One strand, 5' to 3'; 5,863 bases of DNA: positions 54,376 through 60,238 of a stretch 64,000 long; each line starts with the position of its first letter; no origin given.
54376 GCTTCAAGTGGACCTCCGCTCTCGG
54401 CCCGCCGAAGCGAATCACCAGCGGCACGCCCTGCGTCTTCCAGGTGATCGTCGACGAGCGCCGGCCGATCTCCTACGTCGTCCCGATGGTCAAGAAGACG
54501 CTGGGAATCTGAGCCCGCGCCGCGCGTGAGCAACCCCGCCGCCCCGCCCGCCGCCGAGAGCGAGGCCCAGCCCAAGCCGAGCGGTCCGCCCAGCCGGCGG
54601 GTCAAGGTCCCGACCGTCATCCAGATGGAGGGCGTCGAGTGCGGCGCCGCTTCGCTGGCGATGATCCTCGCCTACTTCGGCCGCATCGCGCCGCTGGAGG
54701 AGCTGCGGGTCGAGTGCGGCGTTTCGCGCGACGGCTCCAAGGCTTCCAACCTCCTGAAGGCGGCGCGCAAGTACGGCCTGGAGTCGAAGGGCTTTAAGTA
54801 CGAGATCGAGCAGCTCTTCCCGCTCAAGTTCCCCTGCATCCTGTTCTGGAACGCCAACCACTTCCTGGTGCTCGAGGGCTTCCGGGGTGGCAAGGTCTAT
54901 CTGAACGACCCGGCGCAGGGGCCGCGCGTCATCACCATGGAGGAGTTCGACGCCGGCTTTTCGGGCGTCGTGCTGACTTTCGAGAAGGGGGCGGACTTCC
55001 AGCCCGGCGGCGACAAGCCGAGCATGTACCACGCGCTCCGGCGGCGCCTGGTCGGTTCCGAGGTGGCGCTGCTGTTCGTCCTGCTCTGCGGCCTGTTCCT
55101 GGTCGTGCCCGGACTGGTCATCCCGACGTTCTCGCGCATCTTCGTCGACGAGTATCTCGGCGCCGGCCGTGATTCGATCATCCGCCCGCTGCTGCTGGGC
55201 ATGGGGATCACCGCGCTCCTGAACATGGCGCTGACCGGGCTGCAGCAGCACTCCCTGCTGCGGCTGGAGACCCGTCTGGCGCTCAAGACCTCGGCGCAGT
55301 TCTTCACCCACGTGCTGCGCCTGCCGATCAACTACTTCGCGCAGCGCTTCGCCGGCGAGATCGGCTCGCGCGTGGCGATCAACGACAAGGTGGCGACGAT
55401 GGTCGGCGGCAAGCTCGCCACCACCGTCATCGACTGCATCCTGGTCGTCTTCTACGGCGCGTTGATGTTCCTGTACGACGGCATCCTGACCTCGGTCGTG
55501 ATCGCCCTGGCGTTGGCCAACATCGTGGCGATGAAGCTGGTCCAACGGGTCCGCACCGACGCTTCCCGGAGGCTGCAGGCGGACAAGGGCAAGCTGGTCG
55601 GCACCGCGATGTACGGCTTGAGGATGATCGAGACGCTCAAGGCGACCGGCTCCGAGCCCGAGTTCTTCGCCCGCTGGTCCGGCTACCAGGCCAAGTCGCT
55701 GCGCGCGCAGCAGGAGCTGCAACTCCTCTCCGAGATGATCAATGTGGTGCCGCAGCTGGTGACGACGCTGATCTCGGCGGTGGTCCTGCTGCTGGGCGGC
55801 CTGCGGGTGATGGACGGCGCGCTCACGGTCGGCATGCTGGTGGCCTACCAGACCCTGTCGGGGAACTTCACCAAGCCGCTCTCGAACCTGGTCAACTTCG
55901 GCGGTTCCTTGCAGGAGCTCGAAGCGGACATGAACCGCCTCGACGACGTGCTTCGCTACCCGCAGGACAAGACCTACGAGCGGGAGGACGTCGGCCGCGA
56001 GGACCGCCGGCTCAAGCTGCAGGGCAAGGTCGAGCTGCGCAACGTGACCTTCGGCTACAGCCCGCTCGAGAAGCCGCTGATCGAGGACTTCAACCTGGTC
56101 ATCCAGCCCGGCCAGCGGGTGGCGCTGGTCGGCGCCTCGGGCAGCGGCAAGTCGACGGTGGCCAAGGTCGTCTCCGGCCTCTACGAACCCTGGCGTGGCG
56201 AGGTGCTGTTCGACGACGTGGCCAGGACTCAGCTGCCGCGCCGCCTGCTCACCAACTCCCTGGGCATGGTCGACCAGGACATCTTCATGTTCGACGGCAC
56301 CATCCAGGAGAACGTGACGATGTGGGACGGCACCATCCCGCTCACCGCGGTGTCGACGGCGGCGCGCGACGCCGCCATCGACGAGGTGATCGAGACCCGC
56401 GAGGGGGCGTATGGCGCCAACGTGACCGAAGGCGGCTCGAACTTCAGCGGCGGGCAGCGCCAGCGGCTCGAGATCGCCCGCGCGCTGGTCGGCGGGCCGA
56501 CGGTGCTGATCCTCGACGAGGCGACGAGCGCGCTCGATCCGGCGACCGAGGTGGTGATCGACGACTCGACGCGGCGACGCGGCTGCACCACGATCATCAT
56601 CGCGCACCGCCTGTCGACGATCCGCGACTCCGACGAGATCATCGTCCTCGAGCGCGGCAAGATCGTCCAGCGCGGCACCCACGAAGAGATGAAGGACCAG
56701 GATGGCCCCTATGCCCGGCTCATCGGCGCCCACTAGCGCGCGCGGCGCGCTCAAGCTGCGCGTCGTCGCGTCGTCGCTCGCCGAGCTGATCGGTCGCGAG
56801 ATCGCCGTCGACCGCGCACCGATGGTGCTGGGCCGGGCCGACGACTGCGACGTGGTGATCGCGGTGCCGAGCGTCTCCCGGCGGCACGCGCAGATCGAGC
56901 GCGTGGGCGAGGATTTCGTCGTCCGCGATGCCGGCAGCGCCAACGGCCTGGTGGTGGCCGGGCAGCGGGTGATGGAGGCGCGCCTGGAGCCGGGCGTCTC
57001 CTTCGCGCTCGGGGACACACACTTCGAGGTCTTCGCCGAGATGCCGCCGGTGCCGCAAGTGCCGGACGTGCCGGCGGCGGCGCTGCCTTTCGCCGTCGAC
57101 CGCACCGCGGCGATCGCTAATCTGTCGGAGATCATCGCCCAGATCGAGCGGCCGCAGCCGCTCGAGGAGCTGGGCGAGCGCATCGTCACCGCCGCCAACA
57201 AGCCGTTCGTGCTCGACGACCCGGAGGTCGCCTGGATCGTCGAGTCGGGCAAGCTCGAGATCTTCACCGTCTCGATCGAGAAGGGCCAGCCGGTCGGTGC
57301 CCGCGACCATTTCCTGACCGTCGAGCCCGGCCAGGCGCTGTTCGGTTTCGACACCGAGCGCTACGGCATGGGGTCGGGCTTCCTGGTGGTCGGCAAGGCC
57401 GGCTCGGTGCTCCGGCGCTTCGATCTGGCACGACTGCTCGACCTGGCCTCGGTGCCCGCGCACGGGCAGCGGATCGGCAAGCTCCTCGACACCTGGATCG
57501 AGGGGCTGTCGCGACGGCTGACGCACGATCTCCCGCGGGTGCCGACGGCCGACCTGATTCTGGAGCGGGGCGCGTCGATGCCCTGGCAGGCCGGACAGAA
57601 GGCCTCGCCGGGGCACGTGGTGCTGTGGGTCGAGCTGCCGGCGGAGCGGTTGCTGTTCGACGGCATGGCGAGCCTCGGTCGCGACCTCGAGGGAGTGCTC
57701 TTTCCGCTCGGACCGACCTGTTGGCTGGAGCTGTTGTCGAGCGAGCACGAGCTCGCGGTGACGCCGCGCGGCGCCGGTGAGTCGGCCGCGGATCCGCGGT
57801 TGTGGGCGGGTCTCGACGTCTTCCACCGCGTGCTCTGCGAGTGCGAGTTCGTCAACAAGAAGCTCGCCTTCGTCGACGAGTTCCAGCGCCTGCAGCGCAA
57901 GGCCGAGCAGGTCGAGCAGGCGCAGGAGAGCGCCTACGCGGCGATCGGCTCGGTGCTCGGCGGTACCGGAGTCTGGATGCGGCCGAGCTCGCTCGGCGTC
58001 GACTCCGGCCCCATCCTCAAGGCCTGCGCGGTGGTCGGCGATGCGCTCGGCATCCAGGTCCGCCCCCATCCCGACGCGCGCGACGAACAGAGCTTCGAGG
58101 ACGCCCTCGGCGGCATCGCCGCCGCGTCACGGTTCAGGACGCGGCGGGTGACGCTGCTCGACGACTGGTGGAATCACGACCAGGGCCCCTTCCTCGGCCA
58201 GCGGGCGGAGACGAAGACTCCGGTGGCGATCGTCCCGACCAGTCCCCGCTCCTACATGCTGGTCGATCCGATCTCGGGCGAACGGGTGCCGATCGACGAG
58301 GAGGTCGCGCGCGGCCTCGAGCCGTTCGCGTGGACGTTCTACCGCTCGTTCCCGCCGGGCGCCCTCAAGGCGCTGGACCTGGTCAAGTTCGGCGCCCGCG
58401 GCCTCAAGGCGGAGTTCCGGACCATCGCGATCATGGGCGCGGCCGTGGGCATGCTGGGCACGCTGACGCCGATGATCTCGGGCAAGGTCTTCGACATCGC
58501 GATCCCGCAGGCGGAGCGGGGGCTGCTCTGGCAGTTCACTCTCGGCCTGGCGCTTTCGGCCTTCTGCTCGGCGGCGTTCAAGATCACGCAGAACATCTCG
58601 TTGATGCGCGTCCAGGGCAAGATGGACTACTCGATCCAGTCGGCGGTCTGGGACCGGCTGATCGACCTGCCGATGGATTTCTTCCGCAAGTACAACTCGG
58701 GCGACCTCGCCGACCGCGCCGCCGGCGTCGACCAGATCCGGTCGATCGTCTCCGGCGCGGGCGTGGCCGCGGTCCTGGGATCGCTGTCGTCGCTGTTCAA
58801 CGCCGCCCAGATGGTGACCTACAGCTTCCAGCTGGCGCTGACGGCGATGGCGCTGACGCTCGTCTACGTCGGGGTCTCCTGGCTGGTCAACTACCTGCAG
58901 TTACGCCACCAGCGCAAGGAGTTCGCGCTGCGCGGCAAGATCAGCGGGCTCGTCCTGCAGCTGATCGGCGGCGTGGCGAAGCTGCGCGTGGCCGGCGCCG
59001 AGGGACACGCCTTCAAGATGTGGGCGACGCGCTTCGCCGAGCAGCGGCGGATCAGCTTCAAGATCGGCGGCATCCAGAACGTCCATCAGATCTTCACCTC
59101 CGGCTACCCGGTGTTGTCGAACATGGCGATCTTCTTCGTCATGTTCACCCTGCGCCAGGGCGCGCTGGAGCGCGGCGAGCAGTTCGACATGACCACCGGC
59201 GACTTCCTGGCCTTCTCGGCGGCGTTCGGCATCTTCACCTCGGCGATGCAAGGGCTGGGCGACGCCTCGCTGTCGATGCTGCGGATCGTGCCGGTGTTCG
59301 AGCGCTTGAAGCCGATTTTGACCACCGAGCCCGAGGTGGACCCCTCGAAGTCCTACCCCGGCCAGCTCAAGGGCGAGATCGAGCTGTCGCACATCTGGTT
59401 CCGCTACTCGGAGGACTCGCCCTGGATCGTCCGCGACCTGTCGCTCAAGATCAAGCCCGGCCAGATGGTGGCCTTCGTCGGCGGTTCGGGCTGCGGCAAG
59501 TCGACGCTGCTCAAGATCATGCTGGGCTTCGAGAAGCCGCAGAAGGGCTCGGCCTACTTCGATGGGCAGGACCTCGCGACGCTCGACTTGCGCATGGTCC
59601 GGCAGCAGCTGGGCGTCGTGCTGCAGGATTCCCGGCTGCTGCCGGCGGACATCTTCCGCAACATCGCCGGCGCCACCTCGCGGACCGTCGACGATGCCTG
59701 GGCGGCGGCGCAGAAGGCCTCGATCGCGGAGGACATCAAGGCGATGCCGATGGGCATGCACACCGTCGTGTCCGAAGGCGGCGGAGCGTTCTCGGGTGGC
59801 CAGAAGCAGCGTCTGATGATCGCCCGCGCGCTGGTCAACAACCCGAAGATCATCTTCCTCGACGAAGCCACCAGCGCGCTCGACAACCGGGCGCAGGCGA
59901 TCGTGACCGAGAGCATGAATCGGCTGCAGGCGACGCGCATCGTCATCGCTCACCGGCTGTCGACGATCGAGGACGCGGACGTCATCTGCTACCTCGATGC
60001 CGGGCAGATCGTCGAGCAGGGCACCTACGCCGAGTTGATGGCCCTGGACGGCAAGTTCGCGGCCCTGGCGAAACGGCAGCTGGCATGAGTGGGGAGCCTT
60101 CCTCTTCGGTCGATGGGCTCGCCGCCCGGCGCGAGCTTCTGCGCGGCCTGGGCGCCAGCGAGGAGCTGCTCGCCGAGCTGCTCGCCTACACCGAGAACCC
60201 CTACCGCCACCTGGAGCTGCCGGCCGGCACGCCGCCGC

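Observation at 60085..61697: Unknown 395-aa protein and RsbW-like serine kinase ATGA-coupled to the exporter genes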

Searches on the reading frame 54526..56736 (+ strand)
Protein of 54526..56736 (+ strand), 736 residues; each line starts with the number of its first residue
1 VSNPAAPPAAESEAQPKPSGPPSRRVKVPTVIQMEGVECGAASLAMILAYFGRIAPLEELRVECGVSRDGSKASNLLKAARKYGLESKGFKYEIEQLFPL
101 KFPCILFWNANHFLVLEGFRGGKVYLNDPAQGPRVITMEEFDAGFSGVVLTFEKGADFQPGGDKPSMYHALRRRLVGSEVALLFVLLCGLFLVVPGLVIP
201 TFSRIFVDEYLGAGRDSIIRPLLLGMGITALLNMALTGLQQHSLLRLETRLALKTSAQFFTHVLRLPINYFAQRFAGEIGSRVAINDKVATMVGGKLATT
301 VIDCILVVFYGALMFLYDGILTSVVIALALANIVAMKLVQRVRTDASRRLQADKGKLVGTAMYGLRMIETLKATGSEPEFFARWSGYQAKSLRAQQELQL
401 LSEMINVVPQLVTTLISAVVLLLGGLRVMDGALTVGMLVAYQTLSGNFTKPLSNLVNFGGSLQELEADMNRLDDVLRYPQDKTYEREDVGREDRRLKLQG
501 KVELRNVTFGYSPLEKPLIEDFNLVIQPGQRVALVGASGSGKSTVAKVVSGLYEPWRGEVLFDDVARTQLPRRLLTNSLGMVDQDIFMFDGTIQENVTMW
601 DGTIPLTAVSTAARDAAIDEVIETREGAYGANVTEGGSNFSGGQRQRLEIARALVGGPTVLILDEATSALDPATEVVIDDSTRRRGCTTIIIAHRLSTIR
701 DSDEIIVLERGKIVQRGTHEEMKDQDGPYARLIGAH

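Call 6: search_protein_families(library=pfam, proteins=[window:54526-56736:+], max_evalue=0.01)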
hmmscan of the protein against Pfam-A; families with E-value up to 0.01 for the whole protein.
window:54526-56736:+ (736 aa): 5 families
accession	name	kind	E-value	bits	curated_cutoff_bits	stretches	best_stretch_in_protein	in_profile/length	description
PF03412.21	Peptidase_C39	-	4.1e-35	120.9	22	1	28-155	2-131/133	Peptidase C39 family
PF00005.33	ABC_tran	-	2.3e-29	103.2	25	1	520-668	2-137/137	ABC transporter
PF00664.28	ABC_membrane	-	7e-28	98.5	28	1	183-451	2-273/274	ABC transporter transmembrane region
PF12385.14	Peptidase_C70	-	2.8e-05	24.5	19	1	25-142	4-137/141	Papain-like cysteine protease AvrRpt2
PF13529.12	Peptidase_C39_2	-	0.00015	22.8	24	1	28-130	3-143/143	Peptidase_C39 like family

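Call 7: search_protein_families(library=ncbifam, proteins=[window:54526-56736:+], max_evalue=0.01)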
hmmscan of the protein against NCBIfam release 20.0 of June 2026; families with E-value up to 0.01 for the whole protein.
window:54526-56736:+ (736 aa): 188 families (the best 25 are shown)
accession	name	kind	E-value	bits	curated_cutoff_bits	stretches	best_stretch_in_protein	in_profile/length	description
TIGR03796.1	NHLM_micro_ABC1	equivalog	0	1090.4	853.3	1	27-733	1-709/710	NHLP family bacteriocin export ABC transporter peptidase/permease/ATPase subunit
TIGR01846.1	type_I_sec_HlyB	subfamily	2.4e-118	396.3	725.55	1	43-732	4-688/694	type I secretion system permease/ATPase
TIGR03797.1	NHLM_micro_ABC2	equivalog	1.4e-107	361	709.4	1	164-733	120-682/686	NHLP bacteriocin export ABC transporter permease/ATPase subunit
TIGR03375.1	type_I_sec_LssB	subfamily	2.9e-102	343.2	693.1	1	42-722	5-688/696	type I secretion system permease/ATPase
TIGR01193.1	bacteriocin_ABC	subfamily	1.5e-93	314.6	523.85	1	33-733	1-706/708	peptide cleavage/export ABC transporter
TIGR02203.1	MsbA_lipidA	equivalog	2.3e-91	307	602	1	239-732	74-565/572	lipid A export permease/ATP-binding protein MsbA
TIGR00958.1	3a01208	subfamily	2.2e-86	290.7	874.6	1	176-732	156-710/711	antigen peptide transporter 2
TIGR02204.1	MsbA_rel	hypoth_equivalog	3.7e-80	270.2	780.4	1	195-733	33-572/576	ABC transporter, permease/ATP-binding protein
NF045513.1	HepA_fam_ABC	equivalog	1.3e-79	268.2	725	1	228-727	103-600/610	heterocyst formation ABC transporter subunit HepA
NF008381.0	PRK11176.1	equivalog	2.1e-75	254.2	867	1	244-732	89-575/582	lipid A ABC transporter ATP-binding protein/permease MsbA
NF010178.0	PRK13657.1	equivalog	7.8e-73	245.8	733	1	216-735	53-569/588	glucan ABC transporter ATP-binding protein/ permease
NF052233.1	CphA_assoc_ABC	equivalog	3.5e-72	243.9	880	1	185-735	194-742/766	cyanophycin metabolism-associated ABC transporter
TIGR01842.1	type_I_sec_PrtD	subfamily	5.8e-67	226.4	510.15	1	181-724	7-542/544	type I secretion system permease/ATPase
TIGR01192.1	chvA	subfamily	3.4e-58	197.7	585.4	1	388-733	225-567/585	glucan export ABC transporter ATP-binding protein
NF045998.1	cleave_ABC_plasm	equivalog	3.9e-58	197.2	500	1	38-671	7-634/673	Mbov_0121 family peptidase domain-containing ABC transporter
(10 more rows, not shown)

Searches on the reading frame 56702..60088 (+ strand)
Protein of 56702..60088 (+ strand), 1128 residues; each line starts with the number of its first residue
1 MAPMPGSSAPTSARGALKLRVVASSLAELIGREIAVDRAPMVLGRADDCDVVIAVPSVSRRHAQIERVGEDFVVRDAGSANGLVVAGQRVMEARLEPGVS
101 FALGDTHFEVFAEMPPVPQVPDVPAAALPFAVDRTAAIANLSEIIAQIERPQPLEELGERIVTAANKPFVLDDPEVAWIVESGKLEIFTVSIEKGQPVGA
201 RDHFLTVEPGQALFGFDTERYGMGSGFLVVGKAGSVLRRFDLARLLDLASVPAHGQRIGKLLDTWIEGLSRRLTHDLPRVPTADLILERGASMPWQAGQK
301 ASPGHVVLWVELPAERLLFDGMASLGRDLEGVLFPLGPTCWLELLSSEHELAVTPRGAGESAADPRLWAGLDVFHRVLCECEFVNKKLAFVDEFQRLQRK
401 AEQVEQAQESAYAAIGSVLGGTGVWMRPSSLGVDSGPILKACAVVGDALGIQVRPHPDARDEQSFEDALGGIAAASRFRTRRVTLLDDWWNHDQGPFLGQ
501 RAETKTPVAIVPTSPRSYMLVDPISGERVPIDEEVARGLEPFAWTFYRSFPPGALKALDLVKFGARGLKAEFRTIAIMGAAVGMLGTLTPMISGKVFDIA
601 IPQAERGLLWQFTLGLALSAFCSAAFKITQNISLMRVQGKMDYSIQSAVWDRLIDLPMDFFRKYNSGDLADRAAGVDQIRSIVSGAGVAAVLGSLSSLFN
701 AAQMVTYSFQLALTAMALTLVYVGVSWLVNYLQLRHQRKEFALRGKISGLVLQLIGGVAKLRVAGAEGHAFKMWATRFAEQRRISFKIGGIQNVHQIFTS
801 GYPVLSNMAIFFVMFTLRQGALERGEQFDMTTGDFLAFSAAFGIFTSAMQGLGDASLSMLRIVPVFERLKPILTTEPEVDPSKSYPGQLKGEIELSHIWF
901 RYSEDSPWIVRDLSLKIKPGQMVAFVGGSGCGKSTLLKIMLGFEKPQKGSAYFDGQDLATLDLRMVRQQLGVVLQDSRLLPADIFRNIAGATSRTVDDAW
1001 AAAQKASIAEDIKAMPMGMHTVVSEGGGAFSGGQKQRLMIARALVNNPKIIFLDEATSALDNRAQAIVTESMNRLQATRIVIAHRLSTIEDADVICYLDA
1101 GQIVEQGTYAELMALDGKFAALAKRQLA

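Call 6: search_protein_families(library=pfam, proteins=[window:56702-60088:+], max_evalue=0.01)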
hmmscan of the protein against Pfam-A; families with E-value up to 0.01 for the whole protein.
window:56702-60088:+ (1128 aa): 6 families
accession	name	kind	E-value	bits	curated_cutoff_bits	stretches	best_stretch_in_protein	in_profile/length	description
PF00005.33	ABC_tran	-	9.9e-35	120.6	25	1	911-1058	2-137/137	ABC transporter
PF00664.28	ABC_membrane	-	2.2e-19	70.7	28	1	577-849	6-274/274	ABC transporter transmembrane region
PF00498.31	FHA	-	9.6e-15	55.2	20.7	1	42-104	2-67/67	FHA domain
PF16697.10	Yop-YscD_cpl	-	2.8e-13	50.4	33.2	1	31-110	9-90/94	Inner membrane component of T3SS, cytoplasmic domain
PF02463.25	SMC_N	-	5.7e-05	23.1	40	1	982-1096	135-209/220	RecF/RecN/SMC N terminal domain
PF03193.22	RsgA_GTPase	-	0.0078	16.5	30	0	907-942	94-128/174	RsgA GTPase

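Call 7: search_protein_families(library=ncbifam, proteins=[window:56702-60088:+], max_evalue=0.01)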
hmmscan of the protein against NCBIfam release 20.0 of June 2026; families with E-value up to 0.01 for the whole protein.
window:56702-60088:+ (1128 aa): 192 families (the best 25 are shown)
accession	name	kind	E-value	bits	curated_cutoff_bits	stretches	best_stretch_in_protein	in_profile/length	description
TIGR03797.1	NHLM_micro_ABC2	equivalog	1.1e-268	893.4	709.4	1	437-1127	3-686/686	NHLP bacteriocin export ABC transporter permease/ATPase subunit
TIGR03796.1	NHLM_micro_ABC1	equivalog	5.3e-101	339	853.3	1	566-1122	150-708/710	NHLP family bacteriocin export ABC transporter peptidase/permease/ATPase subunit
TIGR01846.1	type_I_sec_HlyB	subfamily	3.1e-92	310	725.55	1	569-1126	138-692/694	type I secretion system permease/ATPase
TIGR02203.1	MsbA_lipidA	equivalog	7.9e-88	295.4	602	1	588-1126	33-569/572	lipid A export permease/ATP-binding protein MsbA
NF045513.1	HepA_fam_ABC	equivalog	1.3e-79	268.3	725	1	605-1121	90-604/610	heterocyst formation ABC transporter subunit HepA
TIGR02204.1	MsbA_rel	hypoth_equivalog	7.6e-75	252.7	780.4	1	595-1127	43-576/576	ABC transporter, permease/ATP-binding protein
TIGR00958.1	3a01208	subfamily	1.3e-71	241.9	874.6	1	585-1122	176-710/711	antigen peptide transporter 2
TIGR03375.1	type_I_sec_LssB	subfamily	2e-70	237.9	693.1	1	570-1113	149-689/696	type I secretion system permease/ATPase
NF008381.0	PRK11176.1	equivalog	6.8e-67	226.1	867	1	628-1127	83-580/582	lipid A ABC transporter ATP-binding protein/permease MsbA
NF010178.0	PRK13657.1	equivalog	9.2e-64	215.9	733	1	579-1126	28-570/588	glucan ABC transporter ATP-binding protein/ permease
TIGR01193.1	bacteriocin_ABC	subfamily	8.7e-63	212.9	523.85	1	584-1123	170-706/708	peptide cleavage/export ABC transporter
NF052233.1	CphA_assoc_ABC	equivalog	6.7e-61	206.6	880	1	607-1126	227-743/766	cyanophycin metabolism-associated ABC transporter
TIGR01842.1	type_I_sec_PrtD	subfamily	5.4e-56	190.2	510.15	1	568-1113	4-541/544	type I secretion system permease/ATPase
TIGR02868.1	CydC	equivalog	2e-55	188.5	329.05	1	645-1085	88-529/530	thiol reductant ABC exporter subunit CydC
TIGR01192.1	chvA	subfamily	7.8e-53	180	585.4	1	888-1125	330-569/585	glucan export ABC transporter ATP-binding protein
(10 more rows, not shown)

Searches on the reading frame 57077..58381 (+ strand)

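Call 53: search_protein_families(library=pfam, proteins=[window:57077-58381:+], max_evalue=0.1)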
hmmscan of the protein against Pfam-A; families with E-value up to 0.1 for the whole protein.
window:57077-58381:+ (435 aa): 1 family
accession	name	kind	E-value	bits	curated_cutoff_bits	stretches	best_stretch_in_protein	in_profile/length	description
PF00681.25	Plectin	-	0.038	14.3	20.5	1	395-414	11-30/39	Plectin repeat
